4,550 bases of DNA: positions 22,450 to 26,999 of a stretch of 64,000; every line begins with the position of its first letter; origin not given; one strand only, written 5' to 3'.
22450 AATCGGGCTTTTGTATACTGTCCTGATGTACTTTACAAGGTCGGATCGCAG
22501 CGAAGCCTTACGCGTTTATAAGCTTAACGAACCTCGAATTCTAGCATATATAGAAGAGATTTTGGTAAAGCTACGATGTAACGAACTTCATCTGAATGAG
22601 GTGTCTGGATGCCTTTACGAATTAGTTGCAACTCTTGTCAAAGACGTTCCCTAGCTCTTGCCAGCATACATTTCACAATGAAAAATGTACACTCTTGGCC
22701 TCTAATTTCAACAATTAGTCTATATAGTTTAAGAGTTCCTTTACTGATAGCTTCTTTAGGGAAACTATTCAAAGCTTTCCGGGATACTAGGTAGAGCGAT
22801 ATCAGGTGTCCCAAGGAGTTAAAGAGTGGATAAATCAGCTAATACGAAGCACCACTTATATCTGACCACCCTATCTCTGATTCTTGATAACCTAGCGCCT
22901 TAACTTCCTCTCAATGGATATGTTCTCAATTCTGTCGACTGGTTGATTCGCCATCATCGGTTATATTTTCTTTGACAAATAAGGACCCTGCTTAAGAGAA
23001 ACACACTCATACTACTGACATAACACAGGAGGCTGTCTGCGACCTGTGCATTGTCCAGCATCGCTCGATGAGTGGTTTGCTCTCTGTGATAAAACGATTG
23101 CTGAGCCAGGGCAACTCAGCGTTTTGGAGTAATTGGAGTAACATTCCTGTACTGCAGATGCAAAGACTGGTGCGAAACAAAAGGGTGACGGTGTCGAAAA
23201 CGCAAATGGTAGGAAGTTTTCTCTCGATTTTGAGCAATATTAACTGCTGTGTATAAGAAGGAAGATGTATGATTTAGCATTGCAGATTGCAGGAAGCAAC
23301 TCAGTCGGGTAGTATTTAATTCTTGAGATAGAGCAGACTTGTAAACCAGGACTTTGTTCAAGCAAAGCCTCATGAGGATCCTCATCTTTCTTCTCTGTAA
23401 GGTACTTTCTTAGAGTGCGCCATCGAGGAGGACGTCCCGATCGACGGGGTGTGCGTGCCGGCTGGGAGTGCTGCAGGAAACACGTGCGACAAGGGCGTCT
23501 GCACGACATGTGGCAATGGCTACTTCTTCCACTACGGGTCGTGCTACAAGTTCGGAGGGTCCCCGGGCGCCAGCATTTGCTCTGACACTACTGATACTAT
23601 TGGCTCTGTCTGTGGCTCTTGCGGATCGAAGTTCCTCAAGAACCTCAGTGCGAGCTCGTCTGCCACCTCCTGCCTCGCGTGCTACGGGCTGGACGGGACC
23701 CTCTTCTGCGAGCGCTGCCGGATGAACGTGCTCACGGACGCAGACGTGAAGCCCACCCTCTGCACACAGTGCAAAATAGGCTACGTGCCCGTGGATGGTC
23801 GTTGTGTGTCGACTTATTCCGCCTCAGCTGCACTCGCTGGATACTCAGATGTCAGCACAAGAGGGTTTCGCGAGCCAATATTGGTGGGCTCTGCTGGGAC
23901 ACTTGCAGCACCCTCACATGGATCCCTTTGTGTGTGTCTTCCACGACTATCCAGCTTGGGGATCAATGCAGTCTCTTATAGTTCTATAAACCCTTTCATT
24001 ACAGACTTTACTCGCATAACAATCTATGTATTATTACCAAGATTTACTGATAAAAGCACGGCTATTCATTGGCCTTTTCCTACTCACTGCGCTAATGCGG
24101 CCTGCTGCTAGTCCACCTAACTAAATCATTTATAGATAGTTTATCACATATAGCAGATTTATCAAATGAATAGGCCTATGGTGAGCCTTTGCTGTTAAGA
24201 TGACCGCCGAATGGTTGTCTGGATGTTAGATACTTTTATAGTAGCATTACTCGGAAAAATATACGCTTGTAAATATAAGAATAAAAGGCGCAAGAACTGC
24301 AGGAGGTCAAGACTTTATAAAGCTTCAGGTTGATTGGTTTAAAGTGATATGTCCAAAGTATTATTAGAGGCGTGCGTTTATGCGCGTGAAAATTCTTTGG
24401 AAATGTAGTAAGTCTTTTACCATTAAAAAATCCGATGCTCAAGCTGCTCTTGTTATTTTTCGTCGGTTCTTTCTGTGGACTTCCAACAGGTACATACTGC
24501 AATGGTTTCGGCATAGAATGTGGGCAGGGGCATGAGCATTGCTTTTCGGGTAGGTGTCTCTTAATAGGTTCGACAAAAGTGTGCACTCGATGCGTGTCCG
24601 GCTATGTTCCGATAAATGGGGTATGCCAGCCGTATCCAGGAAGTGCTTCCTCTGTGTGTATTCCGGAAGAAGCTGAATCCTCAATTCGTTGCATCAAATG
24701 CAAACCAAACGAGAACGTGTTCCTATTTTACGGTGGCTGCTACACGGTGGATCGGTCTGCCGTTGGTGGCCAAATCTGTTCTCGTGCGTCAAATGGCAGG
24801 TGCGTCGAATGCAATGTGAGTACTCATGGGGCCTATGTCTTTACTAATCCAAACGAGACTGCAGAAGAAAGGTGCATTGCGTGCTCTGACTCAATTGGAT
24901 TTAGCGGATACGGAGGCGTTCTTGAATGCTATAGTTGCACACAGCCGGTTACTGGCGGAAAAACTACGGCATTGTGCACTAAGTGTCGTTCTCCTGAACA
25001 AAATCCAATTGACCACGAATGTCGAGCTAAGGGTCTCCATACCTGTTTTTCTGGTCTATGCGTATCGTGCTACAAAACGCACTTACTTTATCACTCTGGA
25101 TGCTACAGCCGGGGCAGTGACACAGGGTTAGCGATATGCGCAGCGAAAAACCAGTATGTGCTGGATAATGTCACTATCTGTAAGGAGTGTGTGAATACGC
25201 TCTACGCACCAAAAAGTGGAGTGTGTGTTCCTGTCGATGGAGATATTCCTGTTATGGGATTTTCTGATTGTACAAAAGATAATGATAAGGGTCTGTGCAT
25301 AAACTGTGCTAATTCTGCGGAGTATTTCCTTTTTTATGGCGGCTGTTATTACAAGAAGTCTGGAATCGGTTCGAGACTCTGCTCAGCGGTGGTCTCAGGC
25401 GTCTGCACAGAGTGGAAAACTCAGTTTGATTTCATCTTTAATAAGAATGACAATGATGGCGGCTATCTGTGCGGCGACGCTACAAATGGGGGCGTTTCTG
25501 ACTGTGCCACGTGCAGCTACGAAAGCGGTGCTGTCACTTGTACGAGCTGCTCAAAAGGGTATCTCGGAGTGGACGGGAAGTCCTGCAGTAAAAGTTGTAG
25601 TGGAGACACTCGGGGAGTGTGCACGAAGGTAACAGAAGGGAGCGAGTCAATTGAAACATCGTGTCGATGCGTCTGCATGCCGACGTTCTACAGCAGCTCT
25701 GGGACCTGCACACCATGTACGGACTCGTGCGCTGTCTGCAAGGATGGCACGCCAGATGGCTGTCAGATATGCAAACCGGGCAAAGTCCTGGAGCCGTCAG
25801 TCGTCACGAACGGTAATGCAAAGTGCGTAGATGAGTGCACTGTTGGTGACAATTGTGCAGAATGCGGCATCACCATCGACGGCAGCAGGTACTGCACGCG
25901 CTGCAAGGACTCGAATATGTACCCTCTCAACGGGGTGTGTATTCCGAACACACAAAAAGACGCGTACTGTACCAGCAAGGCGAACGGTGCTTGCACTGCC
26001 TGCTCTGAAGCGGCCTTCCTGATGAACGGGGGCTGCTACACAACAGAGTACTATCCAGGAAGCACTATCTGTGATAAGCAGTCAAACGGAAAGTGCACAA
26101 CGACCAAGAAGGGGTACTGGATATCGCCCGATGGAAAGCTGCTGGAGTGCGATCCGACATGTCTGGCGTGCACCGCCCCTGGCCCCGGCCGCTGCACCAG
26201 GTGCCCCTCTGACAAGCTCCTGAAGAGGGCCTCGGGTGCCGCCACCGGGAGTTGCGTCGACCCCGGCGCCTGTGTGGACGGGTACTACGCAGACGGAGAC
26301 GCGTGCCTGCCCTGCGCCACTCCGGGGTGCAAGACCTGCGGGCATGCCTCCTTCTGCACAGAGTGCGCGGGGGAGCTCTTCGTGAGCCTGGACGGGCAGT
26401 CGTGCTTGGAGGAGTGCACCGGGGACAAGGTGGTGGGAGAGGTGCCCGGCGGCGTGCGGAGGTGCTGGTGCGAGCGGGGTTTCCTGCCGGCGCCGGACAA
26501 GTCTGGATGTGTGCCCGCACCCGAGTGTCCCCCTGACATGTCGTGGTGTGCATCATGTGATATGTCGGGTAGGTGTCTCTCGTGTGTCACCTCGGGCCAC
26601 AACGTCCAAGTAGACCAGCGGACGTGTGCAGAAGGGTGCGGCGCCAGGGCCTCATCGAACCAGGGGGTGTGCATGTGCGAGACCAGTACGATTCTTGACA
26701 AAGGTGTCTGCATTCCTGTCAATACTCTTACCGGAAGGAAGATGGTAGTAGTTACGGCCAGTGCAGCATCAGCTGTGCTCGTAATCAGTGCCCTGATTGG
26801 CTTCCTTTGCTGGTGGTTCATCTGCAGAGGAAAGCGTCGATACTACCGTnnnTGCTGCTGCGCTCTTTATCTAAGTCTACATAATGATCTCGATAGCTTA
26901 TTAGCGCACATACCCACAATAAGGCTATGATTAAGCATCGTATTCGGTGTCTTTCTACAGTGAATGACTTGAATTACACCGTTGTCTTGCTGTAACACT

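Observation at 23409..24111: Start-less VSP-like ectodomain fragment lying 0.5 kb upstream of an intact HCMP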

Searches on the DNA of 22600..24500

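Call 64: search_rna_families(source=window, start=22600, end=24500, threshold=evalue, max_evalue=1)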
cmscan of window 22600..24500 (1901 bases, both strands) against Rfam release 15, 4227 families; matches with E-value up to 1: 0.
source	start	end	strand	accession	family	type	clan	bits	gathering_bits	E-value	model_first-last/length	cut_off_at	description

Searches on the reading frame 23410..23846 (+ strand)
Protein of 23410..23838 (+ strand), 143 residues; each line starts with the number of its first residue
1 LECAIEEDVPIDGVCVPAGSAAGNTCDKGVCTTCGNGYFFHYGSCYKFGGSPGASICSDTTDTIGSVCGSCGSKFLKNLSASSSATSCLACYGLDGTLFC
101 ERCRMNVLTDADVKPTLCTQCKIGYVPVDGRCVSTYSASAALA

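Call 25: search_protein_representatives(protein=window:23410-23838:+)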
Query: 143 residues. Proteins with E-value up to 0.001 (for the whole library): 74; up to 1e-10: 11; up to 1e-30: 2. The best 74 are listed.
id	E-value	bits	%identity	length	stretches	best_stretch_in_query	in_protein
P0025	8.1e-72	256.3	52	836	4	3-143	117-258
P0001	1.6e-67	242.4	87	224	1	14-143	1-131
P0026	2.2e-30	121.8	34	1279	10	2-134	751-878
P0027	7.2e-17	78.0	34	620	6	13-125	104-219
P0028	7.6e-13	64.9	35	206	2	2-66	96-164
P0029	1.7e-12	63.8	35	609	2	3-131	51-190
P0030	9.3e-12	61.4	34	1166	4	4-104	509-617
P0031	1.1e-11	61.1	33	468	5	2-70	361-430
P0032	1.6e-11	60.6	37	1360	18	85-136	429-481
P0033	3.1e-11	59.7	36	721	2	3-134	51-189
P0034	6.5e-11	58.7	36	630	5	2-129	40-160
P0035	1.6e-10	57.4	42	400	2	2-130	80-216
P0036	1.7e-10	57.3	35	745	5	15-135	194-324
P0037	2.9e-10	56.6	36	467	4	2-113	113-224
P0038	6.3e-10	55.5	46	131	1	3-71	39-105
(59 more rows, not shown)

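Call 29: find_encoding_contigs(protein=P0025, flank=10000, max_places=6)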
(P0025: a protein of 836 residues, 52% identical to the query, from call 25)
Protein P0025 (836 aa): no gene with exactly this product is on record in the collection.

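Call 30: list_cluster_members(proteins=[P0025, P0026])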
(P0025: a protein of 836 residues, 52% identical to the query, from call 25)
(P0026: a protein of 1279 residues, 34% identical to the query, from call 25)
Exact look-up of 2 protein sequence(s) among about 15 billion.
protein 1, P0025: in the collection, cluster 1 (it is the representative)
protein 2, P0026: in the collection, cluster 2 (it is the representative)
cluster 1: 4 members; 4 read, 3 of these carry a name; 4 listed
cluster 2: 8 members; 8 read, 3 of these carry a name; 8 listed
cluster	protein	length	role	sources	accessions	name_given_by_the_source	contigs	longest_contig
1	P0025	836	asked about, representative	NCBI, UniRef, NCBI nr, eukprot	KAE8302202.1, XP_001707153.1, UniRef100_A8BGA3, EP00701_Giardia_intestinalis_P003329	High cysteine membrane protein Group 3 [Giardia duodenalis] | High cysteine membrane protein Group 3 n=1 Tax=Giardia intestinalis (strain ATCC 50803 / ... | High cysteine membrane protein Group 3 [Giardia intestinalis]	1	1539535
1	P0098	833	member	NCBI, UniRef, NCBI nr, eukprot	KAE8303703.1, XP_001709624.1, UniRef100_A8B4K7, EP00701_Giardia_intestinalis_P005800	High cysteine membrane protein Group 3 [Giardia duodenalis] | High cysteine membrane protein Group 3 n=1 Tax=Giardia intestinalis (strain ATCC 50803 / ... | High cysteine membrane protein Group 3 [Giardia intestinalis]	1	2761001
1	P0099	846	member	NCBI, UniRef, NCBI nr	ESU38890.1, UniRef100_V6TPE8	Variant-specific surface protein [Giardia duodenalis] | Variant-specific surface protein n=1 Tax=Giardia intestinalis TaxID=5741 ... | Variant-specific surface protein [Giardia intestinalis]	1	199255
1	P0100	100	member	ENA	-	-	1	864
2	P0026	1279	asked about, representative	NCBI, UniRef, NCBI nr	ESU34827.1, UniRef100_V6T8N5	Variant-specific surface protein [Giardia duodenalis] | Variant-specific surface protein n=1 Tax=Giardia intestinalis TaxID=5741 ... | Variant-specific surface protein [Giardia intestinalis]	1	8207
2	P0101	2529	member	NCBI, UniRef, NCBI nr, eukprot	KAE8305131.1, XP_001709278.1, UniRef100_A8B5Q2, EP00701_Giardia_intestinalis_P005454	High cysteine membrane protein TMK-like [Giardia duodenalis] | High cysteine membrane protein TMK-like n=1 Tax=Giardia intestinalis (strain ATCC 50803 / ... | High cysteine membrane protein TMK-like [Giardia intestinalis]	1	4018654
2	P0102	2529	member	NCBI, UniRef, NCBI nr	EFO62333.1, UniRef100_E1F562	High cysteine membrane TMK-like protein [Giardia lamblia P15] | High cysteine membrane TMK-like protein n=1 Tax=Giardia intestinalis (strain P15) ...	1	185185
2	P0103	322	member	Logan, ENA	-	-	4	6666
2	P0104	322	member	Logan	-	-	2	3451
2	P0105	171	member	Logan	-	-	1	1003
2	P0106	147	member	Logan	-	-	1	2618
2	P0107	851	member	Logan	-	-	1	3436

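Call 31: find_encoding_contigs(protein=P0098, flank=6000, max_places=4)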
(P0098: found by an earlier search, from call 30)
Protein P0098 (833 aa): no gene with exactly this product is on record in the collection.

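Call 32: find_encoding_contigs(protein=P0099, flank=6000, max_places=4)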
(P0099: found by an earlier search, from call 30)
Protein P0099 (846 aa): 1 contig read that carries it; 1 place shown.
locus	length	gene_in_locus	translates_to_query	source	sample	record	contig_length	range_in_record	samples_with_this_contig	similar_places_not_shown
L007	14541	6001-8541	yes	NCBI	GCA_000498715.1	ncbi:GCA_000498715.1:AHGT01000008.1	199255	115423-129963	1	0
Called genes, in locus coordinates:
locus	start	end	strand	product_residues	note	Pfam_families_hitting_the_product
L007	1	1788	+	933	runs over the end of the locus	PF01496:V_ATPase_I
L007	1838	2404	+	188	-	PF13304:AAA_21 (weak)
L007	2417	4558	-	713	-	PF00270:DEAD, PF00437:T2SSE (weak), PF13604:AAA_30 (faint), PF00271:Helicase_C, PF21010:HA2_C (weak), PF07717:OB_NTP_bind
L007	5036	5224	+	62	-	-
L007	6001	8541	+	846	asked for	PF03302:VSP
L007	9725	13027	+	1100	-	-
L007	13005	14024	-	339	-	-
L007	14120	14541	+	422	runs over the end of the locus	PF07646:Kelch_2 (faint), PF24681:Kelch_KLHDC2_KLHL20_DRC7, PF13415:Beta-prop_FBX42 (weak), PF24681:Kelch_KLHDC2_KLHL20_DRC7, PF24981:Beta-prop_ATRN-LZTR1, PF13415:Beta-prop_FBX42, PF24681:Kelch_KLHDC2_KLHL20_DRC7, PF01344:Kelch_1, +3 more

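Call 69: find_related_loci(query=window:23416-23846:+, collection=metagenome_contigs, flank=3000)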
Query window:23416-23846:+ (143 aa) in metagenome_contigs; peptide patterns used: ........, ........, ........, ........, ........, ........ (x = any residue, [..] = any of these).
419 stretches matched a pattern, but none encodes a relative of the query by tblastn (E <= 1e-3).

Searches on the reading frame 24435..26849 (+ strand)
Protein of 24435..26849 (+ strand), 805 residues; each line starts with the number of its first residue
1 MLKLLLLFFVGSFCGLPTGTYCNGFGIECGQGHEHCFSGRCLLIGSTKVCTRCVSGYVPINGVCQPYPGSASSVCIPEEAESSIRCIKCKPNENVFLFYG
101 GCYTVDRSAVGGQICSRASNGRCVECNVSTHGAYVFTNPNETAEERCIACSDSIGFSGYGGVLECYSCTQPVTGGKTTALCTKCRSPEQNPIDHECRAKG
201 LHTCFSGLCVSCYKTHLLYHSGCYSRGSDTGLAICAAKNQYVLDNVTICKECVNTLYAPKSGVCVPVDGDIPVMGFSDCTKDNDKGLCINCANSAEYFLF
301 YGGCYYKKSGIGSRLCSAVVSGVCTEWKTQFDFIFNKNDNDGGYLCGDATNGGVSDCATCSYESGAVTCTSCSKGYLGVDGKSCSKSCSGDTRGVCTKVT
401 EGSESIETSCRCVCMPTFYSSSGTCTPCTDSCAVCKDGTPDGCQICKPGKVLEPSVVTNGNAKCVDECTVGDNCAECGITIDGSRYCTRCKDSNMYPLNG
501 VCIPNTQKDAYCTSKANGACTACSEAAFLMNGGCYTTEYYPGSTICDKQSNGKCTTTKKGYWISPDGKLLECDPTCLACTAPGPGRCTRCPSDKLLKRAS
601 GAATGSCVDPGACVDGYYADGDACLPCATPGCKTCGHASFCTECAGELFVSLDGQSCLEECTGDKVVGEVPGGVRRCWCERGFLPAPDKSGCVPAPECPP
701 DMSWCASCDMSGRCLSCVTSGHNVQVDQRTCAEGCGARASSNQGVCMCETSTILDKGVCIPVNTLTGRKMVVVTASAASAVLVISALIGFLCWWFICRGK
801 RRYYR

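Call 6: search_protein_families(library=pfam, proteins=[window:24435-26849:+], max_evalue=1)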
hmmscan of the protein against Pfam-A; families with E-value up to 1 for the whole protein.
window:24435-26849:+ (805 aa): 1 family
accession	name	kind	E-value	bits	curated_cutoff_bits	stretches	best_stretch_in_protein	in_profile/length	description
PF03302.18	VSP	-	3.6e-38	131.9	31.4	3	399-595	81-280/397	Giardia variant-specific surface protein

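Call 15: list_cluster_members(proteins=[P0001, window:24435-26849:+, window:18764-22651:+])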
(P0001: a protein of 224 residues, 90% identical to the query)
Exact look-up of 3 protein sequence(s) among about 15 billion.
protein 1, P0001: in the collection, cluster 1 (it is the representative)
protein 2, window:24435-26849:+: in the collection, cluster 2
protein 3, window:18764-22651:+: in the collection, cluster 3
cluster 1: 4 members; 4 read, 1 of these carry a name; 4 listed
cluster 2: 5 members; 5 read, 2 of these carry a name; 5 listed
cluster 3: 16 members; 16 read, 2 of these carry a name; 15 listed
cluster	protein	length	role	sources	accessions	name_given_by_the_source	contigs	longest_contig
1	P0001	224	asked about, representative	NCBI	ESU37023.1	Variant-specific surface protein, partial [Giardia duodenalis]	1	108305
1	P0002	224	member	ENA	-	-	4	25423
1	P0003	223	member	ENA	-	-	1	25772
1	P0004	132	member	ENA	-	-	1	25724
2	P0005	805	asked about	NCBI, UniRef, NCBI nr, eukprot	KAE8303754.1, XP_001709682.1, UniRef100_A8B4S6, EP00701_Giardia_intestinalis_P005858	High cysteine membrane protein Group 4 [Giardia duodenalis] | High cysteine membrane protein Group 4 n=1 Tax=Giardia intestinalis (strain ATCC 50803 / ... | High cysteine membrane protein Group 4 [Giardia intestinalis]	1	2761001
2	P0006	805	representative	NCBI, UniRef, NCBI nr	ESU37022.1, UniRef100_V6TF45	Variant-specific surface protein [Giardia duodenalis] | Variant-specific surface protein n=1 Tax=Giardia intestinalis TaxID=5741 ... | Variant-specific surface protein [Giardia intestinalis]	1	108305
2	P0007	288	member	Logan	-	-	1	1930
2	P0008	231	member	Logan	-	-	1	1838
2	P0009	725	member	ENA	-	-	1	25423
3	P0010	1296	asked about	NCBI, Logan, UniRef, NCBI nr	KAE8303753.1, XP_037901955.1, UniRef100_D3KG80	hypothetical protein GL50803_0011932 [Giardia duodenalis] | Uncharacterized protein n=1 Tax=Giardia intestinalis (strain ATCC 50803 / WB clone C6) ... | hypothetical protein GL50803_0011932 [Giardia intestinalis]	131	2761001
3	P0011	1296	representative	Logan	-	-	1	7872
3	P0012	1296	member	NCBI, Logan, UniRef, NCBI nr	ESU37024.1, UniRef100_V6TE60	Hypothetical protein DHA2_11932 [Giardia duodenalis] | Uncharacterized protein n=1 Tax=Giardia intestinalis TaxID=5741 RepID=V6TE60_GIAIN | Hypothetical protein DHA2_11932 [Giardia intestinalis]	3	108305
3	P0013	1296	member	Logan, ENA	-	-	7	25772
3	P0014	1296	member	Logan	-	-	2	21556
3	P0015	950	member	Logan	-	-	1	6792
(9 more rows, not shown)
